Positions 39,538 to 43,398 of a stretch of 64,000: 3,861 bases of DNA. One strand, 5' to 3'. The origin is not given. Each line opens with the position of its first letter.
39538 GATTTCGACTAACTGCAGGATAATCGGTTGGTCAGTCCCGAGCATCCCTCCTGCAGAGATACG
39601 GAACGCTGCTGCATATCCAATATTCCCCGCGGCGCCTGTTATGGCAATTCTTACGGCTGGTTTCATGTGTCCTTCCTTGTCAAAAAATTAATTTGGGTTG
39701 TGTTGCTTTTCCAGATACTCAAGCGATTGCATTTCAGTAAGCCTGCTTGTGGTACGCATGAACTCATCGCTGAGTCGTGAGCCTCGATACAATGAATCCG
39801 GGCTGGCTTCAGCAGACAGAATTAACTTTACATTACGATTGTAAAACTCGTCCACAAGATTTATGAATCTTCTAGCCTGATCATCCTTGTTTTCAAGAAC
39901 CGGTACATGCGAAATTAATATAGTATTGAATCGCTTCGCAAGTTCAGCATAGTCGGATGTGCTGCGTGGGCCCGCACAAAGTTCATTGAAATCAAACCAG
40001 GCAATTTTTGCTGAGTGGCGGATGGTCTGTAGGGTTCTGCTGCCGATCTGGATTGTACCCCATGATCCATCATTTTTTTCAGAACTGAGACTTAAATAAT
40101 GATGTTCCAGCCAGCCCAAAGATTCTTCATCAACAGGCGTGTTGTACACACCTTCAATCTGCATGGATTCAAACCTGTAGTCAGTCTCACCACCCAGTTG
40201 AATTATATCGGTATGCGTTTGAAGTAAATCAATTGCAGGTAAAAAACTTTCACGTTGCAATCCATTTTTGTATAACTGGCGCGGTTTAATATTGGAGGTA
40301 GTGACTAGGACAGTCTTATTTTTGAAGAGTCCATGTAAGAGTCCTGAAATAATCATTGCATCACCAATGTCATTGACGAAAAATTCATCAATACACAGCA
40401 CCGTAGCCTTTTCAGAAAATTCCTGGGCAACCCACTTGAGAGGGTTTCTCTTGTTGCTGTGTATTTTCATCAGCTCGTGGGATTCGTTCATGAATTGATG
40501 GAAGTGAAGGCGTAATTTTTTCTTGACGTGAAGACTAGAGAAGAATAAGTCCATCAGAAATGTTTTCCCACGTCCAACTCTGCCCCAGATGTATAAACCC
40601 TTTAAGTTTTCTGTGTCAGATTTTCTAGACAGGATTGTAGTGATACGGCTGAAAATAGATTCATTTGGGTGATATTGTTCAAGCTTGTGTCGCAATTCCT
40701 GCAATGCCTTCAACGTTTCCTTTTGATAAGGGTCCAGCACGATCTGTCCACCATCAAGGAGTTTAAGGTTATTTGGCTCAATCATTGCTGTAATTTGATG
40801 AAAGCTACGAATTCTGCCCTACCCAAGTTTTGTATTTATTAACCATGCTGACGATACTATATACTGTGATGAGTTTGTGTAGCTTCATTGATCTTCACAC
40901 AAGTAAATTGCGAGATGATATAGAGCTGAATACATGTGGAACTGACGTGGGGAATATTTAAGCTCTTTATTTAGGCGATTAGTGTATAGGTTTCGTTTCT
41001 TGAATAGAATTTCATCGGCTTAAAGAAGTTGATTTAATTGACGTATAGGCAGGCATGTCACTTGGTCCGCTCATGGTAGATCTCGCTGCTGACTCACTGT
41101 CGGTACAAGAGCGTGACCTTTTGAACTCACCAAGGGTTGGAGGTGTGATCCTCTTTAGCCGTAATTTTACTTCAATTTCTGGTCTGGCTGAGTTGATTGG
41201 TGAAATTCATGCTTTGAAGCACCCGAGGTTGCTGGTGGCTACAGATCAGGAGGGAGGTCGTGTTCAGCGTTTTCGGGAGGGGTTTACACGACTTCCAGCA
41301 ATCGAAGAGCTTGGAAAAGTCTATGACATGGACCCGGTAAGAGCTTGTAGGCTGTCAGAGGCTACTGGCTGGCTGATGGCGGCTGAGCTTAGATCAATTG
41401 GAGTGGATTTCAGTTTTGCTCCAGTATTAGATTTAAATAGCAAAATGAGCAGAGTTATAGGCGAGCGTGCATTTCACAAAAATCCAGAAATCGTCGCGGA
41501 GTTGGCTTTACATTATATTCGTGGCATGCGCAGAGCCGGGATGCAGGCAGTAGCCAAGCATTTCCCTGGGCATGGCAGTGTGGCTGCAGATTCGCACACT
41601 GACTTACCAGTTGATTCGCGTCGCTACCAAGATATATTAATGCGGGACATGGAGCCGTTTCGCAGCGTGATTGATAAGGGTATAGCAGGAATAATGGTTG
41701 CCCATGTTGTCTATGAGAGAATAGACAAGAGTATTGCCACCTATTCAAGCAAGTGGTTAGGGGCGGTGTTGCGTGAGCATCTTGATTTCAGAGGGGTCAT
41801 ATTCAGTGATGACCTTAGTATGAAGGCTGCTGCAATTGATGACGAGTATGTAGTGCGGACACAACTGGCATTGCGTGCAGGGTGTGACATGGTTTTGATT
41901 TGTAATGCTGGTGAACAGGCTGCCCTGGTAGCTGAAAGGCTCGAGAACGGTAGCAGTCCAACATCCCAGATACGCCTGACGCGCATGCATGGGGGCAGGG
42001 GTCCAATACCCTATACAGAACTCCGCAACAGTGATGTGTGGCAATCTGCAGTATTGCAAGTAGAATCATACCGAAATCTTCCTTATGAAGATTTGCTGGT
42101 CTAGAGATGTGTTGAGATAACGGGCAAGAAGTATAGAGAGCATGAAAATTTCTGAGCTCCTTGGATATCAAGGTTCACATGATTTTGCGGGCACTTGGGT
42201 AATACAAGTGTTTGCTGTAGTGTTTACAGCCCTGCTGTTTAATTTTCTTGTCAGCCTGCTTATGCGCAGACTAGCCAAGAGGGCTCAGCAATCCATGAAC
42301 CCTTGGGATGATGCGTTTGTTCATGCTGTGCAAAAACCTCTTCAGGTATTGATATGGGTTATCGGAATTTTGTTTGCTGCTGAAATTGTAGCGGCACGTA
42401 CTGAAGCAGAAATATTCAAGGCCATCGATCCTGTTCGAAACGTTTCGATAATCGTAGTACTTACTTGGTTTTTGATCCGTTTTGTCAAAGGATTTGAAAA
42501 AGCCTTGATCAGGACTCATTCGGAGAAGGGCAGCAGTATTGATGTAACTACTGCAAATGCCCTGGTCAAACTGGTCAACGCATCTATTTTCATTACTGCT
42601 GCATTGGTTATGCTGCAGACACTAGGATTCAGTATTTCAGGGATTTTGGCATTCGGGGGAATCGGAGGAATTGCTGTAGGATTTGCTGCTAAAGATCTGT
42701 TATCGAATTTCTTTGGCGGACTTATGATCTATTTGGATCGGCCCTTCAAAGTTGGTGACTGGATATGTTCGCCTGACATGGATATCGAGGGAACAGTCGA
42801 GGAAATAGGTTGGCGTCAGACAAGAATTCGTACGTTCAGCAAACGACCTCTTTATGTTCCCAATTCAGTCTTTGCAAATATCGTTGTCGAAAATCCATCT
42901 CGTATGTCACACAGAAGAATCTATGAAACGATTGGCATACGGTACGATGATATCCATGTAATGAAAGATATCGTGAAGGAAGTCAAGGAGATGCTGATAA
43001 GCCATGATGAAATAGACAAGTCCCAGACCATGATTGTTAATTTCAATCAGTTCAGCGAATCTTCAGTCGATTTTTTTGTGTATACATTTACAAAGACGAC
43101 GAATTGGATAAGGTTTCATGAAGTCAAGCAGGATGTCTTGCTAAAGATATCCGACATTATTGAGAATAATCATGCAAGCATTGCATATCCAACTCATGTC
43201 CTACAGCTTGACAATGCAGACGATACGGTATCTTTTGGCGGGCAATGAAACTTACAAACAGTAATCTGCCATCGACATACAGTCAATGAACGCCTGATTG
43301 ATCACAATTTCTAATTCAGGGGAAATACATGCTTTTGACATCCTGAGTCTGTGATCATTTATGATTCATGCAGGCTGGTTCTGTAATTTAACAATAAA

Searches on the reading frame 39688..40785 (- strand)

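Call 69: search_protein_families(library=pfam, proteins=[window:39688-40785:-], max_evalue=0.00001)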
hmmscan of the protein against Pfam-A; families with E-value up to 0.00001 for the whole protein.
window:39688-40785:- (365 aa): 2 families
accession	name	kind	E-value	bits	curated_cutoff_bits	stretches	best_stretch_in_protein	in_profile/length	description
PF03969.22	AFG1_ATPase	-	1.3e-114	383.4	27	1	10-360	11-360/361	AFG1-like ATPase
PF00308.24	Bac_DnaA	-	7.6e-07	29.9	23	0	58-172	31-145/162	Bacterial DnaA ATPAse domain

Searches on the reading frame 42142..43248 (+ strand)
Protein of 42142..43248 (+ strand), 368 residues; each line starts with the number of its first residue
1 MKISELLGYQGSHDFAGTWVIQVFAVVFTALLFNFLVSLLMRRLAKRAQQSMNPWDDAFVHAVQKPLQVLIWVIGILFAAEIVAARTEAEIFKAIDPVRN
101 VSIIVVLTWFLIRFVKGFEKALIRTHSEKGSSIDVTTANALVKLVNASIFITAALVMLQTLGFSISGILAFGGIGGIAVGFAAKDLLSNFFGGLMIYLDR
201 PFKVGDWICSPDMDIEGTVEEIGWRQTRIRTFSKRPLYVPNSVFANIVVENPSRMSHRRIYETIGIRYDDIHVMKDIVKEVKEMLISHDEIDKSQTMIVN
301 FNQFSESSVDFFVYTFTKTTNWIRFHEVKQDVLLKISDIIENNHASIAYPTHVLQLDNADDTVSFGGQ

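Call 69: search_protein_families(library=pfam, proteins=[window:42142-43248:+], max_evalue=0.00001)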
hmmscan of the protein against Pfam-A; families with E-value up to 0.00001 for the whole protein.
window:42142-43248:+ (368 aa): 3 families
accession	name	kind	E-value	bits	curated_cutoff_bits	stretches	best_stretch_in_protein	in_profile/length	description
PF00924.24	MS_channel_2nd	-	2.3e-21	76.1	20.2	1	185-254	1-68/68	Mechanosensitive ion channel, beta-domain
PF21082.3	MS_channel_3rd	-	9.4e-12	45.6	21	1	263-347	4-88/88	Mechanosensitive ion channel MscS, C-terminal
PF21088.3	MS_channel_1st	-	2e-07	31.3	23.1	1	143-184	1-42/42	Mechanosensitive ion channel, transmembrane helices 2/3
